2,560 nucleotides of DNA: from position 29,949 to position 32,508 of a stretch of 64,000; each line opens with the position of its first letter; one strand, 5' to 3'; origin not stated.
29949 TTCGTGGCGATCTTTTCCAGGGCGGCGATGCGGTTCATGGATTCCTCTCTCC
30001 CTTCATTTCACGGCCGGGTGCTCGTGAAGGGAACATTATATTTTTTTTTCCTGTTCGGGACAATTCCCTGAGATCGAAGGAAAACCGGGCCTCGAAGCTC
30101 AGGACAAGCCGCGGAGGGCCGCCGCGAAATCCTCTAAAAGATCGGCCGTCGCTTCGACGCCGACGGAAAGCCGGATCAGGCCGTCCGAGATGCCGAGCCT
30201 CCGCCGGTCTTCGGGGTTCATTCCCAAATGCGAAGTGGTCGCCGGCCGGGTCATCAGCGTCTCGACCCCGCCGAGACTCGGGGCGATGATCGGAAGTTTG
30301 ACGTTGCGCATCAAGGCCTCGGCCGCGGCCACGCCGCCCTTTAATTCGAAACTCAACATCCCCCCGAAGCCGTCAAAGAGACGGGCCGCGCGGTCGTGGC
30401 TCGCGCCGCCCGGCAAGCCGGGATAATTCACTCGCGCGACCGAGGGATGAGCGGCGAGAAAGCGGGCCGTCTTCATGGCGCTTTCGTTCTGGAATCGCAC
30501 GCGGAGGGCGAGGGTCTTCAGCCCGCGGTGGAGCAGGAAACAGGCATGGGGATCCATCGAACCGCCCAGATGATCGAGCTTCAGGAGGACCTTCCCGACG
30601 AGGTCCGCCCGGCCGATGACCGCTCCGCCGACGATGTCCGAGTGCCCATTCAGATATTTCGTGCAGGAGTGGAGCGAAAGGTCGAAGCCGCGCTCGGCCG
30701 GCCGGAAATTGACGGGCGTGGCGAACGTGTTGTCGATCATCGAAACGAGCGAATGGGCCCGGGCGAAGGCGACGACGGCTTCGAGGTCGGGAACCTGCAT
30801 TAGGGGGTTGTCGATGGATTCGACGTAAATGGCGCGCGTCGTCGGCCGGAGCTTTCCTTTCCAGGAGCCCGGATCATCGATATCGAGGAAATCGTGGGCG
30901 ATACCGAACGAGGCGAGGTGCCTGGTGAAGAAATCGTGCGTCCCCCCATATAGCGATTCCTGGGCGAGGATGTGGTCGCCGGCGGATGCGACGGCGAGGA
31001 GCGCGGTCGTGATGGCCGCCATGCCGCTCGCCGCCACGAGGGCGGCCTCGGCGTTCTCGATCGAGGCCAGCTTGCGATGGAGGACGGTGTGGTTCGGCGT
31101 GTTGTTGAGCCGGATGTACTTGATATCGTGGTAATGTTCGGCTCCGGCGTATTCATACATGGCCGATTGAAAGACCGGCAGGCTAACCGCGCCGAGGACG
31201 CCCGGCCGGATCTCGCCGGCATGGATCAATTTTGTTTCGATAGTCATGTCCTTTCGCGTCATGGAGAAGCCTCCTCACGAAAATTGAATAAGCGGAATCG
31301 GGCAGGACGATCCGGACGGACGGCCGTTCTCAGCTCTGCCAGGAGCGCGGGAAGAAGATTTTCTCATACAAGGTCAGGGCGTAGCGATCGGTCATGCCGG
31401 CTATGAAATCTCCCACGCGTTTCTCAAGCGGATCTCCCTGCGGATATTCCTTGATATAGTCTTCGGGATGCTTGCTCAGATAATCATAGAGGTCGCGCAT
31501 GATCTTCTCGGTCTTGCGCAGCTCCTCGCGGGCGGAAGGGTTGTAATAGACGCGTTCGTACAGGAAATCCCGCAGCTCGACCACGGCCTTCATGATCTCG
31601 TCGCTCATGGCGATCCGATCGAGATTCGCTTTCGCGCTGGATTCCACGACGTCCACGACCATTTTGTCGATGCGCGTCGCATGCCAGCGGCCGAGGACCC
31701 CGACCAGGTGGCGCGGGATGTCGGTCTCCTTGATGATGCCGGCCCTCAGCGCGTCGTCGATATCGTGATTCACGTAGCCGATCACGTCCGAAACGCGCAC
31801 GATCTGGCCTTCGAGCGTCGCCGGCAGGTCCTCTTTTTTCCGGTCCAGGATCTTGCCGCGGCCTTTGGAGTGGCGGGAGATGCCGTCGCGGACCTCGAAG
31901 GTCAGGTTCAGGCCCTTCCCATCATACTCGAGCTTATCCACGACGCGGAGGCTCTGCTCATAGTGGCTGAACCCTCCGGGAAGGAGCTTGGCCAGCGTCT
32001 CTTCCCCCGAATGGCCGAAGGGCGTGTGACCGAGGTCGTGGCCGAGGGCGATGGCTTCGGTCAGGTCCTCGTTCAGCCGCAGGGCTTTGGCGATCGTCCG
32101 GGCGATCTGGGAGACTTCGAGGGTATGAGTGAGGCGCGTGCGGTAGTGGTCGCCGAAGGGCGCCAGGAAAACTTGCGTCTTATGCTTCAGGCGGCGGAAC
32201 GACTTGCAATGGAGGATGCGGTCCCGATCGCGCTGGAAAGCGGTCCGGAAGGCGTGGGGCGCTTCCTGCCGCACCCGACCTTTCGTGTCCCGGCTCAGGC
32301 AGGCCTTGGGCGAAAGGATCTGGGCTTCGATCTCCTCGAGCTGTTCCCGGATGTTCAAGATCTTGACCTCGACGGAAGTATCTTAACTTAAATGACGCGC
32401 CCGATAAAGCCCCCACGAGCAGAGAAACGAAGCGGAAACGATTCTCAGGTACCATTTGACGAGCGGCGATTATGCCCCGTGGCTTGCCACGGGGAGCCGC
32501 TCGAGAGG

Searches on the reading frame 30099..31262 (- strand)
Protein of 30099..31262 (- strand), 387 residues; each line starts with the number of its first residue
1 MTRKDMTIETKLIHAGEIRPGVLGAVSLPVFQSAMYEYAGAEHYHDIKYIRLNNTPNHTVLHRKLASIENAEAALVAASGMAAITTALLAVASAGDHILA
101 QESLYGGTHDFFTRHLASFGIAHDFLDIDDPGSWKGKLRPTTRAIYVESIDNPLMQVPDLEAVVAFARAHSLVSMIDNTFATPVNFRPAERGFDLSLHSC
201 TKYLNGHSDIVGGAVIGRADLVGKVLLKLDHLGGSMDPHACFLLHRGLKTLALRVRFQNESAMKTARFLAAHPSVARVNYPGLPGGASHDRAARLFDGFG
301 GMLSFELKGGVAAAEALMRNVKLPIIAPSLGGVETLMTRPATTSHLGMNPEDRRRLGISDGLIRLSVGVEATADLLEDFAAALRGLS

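Call 39: find_encoding_contigs(protein=window:30099-31262:-, flank=4000, max_places=10)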
Protein window:30099-31262:- (387 aa): 2 contigs read that carry it; 1 place shown.
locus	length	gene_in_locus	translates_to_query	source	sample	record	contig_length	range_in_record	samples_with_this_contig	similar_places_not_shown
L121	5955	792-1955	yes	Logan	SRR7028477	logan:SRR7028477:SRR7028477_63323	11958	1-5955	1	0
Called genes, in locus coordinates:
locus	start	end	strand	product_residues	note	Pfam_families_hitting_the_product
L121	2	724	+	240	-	?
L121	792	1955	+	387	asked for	PF01053:Cys_Met_Meta_PP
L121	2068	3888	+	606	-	PF00456:Transketolase_N, PF13292:DXP_synthase_N (faint), PF00676:E1_dh, PF02779:Transket_pyr, PF02780:Transketolase_C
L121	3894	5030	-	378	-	PF03130:HEAT_PBS (faint), PF13646:HEAT_2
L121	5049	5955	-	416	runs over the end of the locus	-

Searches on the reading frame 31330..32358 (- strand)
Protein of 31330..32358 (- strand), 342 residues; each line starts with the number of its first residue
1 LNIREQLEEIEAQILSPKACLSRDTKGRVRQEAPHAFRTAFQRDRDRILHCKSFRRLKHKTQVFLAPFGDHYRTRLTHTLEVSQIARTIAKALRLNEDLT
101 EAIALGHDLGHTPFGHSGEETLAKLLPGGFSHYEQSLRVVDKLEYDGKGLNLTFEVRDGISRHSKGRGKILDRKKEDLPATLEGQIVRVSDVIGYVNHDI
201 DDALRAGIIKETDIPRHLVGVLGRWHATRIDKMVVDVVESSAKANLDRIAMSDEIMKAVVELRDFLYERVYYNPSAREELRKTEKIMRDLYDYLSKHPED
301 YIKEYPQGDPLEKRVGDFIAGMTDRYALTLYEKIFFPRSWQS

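Call 41: find_related_loci(query=window:31330-32358:-, collection=metagenome_contigs, flank=10000)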
Query window:31330-32358:- (342 aa) in metagenome_contigs; peptide patterns used: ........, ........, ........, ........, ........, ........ (x = any residue, [..] = any of these).
600 stretches matched a pattern (row limit reached: there are more); 595 encode a relative of the query (tblastn E <= 1e-3); the best 80 are kept; 80 distinct loci.
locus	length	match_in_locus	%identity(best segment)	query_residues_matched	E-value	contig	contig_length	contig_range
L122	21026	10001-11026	92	1-342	0e+0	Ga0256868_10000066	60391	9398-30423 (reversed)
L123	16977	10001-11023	91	2-342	0e+0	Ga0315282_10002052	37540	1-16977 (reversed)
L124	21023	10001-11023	87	1-341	0e+0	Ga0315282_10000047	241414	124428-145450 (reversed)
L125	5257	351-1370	79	1-340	0e+0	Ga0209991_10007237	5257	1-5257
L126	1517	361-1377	78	1-339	0e+0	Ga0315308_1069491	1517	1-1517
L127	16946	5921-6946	79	1-342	0e+0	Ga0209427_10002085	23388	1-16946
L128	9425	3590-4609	77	1-340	4e-179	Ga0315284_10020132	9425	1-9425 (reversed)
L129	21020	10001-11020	76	1-340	7e-179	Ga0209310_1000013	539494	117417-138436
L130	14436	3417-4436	76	1-340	1e-178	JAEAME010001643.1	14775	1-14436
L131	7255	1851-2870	77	1-340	1e-179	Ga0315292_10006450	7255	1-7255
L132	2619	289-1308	77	1-340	0e+0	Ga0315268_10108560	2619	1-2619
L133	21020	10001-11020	75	1-340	3e-176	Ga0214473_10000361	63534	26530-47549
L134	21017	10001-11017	75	1-339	4e-176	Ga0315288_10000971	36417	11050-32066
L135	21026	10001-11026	74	1-342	4e-174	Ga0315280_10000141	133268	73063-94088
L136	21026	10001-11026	75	1-342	1e-172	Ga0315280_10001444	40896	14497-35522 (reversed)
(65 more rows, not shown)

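Call 73: search_protein_families(library=pfam, proteins=[window:31330-32358:-], max_evalue=0.001)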
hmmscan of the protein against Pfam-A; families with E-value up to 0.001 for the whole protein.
window:31330-32358:- (342 aa): 2 families
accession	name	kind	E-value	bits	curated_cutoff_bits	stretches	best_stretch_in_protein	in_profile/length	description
PF13286.11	HD_assoc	-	4.7e-18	65.9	22.2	1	249-332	1-90/91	Phosphohydrolase-associated domain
PF01966.28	HD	-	1.7e-14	54.5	22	1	75-192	1-112/116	HD domain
